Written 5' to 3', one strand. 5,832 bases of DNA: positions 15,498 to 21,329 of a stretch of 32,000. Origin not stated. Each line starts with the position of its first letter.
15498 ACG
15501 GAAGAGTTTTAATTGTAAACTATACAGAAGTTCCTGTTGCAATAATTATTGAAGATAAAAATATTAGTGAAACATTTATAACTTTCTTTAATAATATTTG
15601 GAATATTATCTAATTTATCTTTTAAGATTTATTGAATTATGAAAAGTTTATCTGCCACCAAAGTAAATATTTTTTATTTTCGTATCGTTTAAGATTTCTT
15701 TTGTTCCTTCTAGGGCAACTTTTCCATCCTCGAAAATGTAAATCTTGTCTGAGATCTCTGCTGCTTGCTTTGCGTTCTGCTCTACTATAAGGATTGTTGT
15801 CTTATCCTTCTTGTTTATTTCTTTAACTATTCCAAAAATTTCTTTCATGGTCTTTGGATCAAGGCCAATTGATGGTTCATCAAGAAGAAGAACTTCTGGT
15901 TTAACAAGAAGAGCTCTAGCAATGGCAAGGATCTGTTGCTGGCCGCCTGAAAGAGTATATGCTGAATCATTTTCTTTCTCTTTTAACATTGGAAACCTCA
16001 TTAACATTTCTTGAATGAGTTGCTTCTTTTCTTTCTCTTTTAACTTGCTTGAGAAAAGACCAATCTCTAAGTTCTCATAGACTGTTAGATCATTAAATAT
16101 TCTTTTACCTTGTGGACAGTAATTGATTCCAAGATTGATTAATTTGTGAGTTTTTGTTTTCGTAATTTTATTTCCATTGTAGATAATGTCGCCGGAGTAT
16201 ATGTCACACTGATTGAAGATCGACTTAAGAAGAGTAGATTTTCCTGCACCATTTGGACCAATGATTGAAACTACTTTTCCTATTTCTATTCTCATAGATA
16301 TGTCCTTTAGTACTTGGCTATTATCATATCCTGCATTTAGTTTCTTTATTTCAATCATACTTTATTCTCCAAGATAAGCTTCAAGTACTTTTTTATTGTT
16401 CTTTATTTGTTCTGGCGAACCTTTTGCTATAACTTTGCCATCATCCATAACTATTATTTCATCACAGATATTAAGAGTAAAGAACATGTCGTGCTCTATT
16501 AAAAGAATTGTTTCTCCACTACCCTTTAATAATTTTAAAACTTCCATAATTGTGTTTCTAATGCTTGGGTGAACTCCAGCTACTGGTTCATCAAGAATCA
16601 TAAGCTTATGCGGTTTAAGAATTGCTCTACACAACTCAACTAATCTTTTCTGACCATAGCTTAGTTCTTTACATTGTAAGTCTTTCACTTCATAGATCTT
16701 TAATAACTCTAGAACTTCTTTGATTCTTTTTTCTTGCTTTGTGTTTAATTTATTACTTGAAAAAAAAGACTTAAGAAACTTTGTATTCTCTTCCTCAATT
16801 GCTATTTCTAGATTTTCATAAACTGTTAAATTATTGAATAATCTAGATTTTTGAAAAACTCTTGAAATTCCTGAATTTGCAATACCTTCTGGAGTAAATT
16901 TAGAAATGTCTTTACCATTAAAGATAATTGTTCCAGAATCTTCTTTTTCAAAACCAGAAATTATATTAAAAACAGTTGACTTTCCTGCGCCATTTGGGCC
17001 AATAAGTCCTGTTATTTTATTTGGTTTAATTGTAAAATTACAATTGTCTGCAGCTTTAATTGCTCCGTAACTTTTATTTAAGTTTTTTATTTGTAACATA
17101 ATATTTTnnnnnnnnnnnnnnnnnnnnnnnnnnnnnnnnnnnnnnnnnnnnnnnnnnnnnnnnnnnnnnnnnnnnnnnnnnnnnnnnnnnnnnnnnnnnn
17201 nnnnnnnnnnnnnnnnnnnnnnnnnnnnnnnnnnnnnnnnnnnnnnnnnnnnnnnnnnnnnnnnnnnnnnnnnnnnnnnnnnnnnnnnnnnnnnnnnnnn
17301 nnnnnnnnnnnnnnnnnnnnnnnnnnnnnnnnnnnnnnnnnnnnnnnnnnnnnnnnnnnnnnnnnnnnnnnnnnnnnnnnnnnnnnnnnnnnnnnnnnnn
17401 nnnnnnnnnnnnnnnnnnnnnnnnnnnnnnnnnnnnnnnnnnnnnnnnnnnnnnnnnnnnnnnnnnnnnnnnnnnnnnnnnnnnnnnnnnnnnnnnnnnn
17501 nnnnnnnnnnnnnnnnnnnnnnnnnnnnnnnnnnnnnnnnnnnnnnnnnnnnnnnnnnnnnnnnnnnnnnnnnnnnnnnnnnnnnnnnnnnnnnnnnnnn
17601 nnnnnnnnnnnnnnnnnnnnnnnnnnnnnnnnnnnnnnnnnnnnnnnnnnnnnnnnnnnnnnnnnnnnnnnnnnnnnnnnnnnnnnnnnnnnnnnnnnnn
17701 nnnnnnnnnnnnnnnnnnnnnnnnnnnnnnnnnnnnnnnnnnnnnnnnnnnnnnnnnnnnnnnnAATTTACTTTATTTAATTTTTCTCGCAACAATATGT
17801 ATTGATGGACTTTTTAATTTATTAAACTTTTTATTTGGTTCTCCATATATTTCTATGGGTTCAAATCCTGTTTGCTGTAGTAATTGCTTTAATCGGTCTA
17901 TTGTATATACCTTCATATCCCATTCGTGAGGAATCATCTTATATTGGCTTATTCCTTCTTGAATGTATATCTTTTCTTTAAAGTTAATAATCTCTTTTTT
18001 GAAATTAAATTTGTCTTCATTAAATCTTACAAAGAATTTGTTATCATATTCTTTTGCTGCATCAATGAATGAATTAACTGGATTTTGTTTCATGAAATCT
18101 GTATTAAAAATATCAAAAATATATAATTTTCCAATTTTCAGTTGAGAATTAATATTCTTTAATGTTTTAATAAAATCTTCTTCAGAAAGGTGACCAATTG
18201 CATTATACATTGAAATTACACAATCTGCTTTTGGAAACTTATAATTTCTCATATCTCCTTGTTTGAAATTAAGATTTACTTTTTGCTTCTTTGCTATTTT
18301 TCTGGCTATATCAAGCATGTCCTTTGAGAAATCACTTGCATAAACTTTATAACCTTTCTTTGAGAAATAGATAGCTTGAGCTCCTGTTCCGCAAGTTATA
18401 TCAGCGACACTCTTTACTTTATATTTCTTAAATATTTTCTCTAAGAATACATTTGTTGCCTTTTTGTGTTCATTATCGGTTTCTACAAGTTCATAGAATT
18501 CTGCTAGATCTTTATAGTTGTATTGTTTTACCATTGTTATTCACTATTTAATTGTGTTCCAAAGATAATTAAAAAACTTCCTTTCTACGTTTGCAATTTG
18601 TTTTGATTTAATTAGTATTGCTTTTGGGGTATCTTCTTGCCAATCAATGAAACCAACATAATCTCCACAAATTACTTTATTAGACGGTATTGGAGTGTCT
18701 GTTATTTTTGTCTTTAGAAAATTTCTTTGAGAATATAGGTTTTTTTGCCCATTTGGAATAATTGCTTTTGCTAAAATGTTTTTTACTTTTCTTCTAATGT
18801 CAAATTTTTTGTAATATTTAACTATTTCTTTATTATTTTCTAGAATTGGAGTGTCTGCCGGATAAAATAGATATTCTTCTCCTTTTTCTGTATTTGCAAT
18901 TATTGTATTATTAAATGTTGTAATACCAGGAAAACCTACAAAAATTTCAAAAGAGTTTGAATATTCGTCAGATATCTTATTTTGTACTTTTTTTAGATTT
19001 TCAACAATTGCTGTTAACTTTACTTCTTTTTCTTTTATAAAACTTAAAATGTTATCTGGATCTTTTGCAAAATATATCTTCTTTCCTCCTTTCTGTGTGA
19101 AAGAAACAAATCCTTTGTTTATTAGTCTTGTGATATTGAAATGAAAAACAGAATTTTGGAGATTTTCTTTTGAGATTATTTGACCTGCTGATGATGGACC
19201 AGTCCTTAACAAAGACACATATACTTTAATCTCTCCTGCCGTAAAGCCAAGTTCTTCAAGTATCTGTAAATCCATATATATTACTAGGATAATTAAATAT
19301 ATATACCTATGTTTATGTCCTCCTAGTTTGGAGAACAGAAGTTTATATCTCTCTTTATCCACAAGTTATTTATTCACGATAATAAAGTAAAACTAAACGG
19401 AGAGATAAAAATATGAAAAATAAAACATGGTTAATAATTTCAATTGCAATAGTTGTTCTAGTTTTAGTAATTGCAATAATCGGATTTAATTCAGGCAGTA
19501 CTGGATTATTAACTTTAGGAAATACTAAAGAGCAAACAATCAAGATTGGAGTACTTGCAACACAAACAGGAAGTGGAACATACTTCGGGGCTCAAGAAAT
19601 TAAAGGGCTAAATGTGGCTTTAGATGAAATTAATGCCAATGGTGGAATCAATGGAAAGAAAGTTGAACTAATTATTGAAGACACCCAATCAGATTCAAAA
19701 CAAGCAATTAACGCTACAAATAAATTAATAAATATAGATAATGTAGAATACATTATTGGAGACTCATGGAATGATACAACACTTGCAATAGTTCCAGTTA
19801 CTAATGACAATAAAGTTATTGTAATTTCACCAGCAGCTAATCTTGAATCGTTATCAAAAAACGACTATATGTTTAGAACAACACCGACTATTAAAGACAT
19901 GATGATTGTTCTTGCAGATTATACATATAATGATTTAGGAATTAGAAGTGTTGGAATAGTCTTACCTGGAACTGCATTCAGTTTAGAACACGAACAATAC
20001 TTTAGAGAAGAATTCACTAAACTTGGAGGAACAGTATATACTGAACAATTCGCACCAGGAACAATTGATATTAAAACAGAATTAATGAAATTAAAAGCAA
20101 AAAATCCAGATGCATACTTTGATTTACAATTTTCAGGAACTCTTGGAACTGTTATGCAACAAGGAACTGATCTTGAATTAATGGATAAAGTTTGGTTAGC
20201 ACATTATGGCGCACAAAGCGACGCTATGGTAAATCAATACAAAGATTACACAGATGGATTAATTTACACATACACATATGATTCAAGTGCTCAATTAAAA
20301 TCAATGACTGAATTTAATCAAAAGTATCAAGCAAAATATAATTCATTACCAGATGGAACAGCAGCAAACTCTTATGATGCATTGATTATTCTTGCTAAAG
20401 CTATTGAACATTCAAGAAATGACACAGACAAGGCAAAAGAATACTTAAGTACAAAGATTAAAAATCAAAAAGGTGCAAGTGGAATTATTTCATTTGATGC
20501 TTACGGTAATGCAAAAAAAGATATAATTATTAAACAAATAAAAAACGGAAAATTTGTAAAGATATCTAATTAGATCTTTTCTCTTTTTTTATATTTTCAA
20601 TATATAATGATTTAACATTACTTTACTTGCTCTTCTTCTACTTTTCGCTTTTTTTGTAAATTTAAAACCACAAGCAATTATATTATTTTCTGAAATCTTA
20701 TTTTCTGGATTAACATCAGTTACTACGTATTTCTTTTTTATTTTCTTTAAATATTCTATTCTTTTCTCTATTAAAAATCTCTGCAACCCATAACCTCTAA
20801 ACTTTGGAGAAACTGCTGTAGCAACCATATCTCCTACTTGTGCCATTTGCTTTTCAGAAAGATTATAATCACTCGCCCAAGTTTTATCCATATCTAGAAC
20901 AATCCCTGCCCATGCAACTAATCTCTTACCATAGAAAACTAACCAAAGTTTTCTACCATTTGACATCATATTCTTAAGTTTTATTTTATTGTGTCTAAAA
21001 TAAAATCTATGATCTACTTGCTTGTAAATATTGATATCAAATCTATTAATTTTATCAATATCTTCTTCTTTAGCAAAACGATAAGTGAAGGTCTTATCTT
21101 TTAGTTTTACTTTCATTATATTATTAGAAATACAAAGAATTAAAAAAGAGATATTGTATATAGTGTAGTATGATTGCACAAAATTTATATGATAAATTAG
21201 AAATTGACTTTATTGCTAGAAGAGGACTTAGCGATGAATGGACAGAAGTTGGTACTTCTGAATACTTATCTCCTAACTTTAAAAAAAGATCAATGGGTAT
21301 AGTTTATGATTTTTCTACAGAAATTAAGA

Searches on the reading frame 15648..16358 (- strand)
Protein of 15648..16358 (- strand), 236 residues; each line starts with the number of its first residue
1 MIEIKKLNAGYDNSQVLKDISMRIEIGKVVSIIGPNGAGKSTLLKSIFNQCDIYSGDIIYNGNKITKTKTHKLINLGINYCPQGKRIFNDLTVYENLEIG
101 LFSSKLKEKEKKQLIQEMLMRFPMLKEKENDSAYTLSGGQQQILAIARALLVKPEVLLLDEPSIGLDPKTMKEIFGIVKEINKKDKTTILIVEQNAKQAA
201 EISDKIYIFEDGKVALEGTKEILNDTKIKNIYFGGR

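Call 59: search_protein_families(library=pfam, proteins=[window:15648-16358:-], max_evalue=0.001)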
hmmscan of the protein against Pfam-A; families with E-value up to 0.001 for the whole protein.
window:15648-16358:- (236 aa): 8 families
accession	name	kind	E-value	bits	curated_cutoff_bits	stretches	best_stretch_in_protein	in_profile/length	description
PF00005.33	ABC_tran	-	8.3e-35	120.8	25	1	17-163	1-136/137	ABC transporter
PF13304.12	AAA_21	-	2.9e-15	57.6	27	2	130-189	232-293/304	AAA domain, putative AbiEii toxin, Type IV TA system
PF02463.25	SMC_N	-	3e-07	30.6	40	1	28-207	24-212/220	RecF/RecN/SMC N terminal domain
PF00931.28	NB-ARC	-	0.00013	21.7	23.5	1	16-56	8-47/248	NB-ARC domain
PF13401.12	AAA_22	-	0.00015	22.5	27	1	29-162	7-93/130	AAA domain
PF09818.15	ABC_ATPase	-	0.00022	20.8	23.2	0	22-48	75-100/283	P-loop domain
PF13555.12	AAA_29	-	0.00049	20.2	27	0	21-44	16-39/61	P-loop containing region of AAA domain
PF03193.22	RsgA_GTPase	-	0.00076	19.8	30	1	12-71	92-150/174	RsgA GTPase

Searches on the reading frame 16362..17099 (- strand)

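Call 59: search_protein_families(library=pfam, proteins=[window:16362-17099:-], max_evalue=0.001)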
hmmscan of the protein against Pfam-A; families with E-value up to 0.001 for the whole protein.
window:16362-17099:- (245 aa): 4 families
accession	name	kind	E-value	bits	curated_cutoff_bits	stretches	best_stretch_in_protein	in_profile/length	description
PF00005.33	ABC_tran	-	5.7e-36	124.6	25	1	18-174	2-137/137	ABC transporter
PF13304.12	AAA_21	-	2.7e-15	57.7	27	2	145-200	237-295/304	AAA domain, putative AbiEii toxin, Type IV TA system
PF12399.14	BCA_ABC_TP_C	-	1.4e-09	37.8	25.5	1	222-245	1-24/27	Branched-chain amino acid ATP-binding cassette transporter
PF02463.25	SMC_N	-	2e-05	24.5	40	1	27-190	24-185/220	RecF/RecN/SMC N terminal domain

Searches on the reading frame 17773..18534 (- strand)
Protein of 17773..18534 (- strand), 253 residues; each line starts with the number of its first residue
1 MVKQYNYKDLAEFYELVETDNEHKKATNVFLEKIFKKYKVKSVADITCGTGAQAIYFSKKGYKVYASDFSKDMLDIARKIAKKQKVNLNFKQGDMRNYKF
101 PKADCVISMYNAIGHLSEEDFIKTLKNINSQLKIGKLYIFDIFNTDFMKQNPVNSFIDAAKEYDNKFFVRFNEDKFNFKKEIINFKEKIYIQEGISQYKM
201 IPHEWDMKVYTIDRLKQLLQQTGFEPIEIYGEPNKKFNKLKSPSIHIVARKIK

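Call 59: search_protein_families(library=pfam, proteins=[window:17773-18534:-], max_evalue=0.001)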
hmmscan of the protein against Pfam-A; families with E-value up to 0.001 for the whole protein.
window:17773-18534:- (253 aa): 10 families
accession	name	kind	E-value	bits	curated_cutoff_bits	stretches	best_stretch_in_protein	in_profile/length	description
PF13649.12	Methyltransf_25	-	4.1e-19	69.5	27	1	43-134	1-95/97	Methyltransferase domain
PF08241.18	Methyltransf_11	-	1.9e-12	48.1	21.2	1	45-139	2-94/95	Methyltransferase domain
PF13847.12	Methyltransf_31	-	3.6e-11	43.4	27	1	41-147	5-114/145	Methyltransferase domain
PF13489.12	Methyltransf_23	-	6e-11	42.8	27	1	34-228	16-163/164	Methyltransferase domain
PF08242.18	Methyltransf_12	-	6.7e-10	40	30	1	45-135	2-95/98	Methyltransferase domain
PF01209.24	Ubie_methyltran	-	2.2e-07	30.9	20.1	1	23-140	32-152/233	ubiE/COQ5 methyltransferase family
PF05175.20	MTS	-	4.1e-06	27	23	1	24-108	17-104/170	Methyltransferase small domain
PF00891.24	Methyltransf_2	-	4.2e-06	26.7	22.3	1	29-134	49-158/210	O-methyltransferase domain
PF03848.20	TehB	-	3e-05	24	20.4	1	14-149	13-142/193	Tellurite resistance protein TehB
PF09445.16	Methyltransf_15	-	0.00011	22.3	22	1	42-97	3-60/165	RNA cap guanine-N2 methyltransferase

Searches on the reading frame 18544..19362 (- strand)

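Call 59: search_protein_families(library=pfam, proteins=[window:18544-19362:-], max_evalue=0.001)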
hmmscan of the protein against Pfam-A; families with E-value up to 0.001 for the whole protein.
window:18544-19362:- (272 aa): 1 family
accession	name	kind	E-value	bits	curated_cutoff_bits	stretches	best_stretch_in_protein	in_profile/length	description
PF01978.25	TrmB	-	3.1e-09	37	25.6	1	35-102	1-67/68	Sugar-specific transcriptional regulator TrmB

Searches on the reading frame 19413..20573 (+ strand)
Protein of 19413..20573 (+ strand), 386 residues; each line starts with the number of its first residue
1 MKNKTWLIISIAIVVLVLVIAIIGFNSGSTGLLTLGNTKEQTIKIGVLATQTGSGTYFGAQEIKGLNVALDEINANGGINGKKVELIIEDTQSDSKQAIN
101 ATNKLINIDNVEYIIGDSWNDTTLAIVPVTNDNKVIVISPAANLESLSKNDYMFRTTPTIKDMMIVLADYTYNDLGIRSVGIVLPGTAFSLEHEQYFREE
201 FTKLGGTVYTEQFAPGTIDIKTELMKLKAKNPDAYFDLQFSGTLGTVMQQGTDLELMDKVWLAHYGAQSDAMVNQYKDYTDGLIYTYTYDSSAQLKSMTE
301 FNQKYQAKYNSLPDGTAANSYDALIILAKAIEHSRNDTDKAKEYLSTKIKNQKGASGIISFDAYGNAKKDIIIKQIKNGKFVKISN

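Call 59: search_protein_families(library=pfam, proteins=[window:19413-20573:+], max_evalue=0.001)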
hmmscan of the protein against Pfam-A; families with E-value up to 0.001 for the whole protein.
window:19413-20573:+ (386 aa): 3 families
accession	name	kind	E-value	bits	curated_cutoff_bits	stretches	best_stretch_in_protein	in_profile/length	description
PF13458.12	Peripla_BP_6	-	2.7e-54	185.6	31.7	1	42-377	1-339/343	Periplasmic binding protein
PF01094.35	ANF_receptor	-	1.8e-26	93.5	25.4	1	66-373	6-347/353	Receptor family ligand binding region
PF13433.12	Peripla_BP_5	-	1.3e-19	71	27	1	43-355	1-317/363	Periplasmic binding protein domain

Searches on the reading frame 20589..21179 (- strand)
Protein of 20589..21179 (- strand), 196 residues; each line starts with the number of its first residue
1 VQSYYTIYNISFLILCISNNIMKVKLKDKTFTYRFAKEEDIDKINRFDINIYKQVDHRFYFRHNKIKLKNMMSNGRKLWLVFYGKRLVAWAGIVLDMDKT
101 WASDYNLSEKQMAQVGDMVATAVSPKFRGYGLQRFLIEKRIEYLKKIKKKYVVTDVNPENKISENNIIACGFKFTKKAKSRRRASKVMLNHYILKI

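Call 59: search_protein_families(library=pfam, proteins=[window:20589-21179:-], max_evalue=0.001)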
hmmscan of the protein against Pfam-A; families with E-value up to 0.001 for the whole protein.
window:20589-21179:- (196 aa): 1 family
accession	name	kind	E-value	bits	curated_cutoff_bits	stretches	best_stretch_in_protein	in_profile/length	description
PF00583.31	Acetyltransf_1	-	8.1e-06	26.5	20.7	1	71-166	28-110/116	Acetyltransferase (GNAT) family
